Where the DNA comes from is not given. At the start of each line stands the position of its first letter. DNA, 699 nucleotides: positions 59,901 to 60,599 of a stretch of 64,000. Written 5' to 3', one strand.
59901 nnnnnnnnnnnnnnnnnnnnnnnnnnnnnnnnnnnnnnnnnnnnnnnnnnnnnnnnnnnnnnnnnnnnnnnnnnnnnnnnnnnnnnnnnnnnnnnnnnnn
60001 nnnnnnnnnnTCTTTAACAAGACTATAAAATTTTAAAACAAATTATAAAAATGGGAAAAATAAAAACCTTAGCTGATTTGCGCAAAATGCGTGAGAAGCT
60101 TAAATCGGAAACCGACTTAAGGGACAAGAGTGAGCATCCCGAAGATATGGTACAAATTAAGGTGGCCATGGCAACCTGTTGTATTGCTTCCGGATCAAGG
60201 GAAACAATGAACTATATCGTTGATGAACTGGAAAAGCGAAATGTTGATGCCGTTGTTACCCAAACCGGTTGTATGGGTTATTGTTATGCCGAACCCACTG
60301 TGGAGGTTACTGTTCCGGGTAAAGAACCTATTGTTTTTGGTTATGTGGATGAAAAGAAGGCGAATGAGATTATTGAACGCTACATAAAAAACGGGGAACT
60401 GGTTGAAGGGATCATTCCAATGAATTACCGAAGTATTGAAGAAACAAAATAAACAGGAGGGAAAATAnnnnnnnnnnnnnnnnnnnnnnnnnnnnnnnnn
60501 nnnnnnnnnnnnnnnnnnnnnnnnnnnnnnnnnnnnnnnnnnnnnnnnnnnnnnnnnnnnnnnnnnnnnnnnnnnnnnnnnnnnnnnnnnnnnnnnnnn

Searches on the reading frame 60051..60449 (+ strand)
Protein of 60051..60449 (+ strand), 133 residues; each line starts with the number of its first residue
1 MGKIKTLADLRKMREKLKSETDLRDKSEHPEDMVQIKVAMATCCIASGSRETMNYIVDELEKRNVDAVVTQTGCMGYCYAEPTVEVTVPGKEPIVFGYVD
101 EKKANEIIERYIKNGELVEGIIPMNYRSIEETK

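Call 78: search_protein_families(library=pfam, proteins=[window:60051-60449:+], max_evalue=0.001)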
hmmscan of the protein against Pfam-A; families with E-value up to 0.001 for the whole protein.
window:60051-60449:+ (133 aa): 2 families
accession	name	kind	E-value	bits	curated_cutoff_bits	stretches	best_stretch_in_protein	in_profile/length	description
PF01257.25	2Fe-2S_thioredx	-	9.9e-06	25.9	24.8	1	28-111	60-144/145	Thioredoxin-like [2Fe-2S] ferredoxin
PF07845.16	DUF1636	-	0.00035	21.4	31.6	0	62-127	37-103/117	Protein of unknown function (DUF1636)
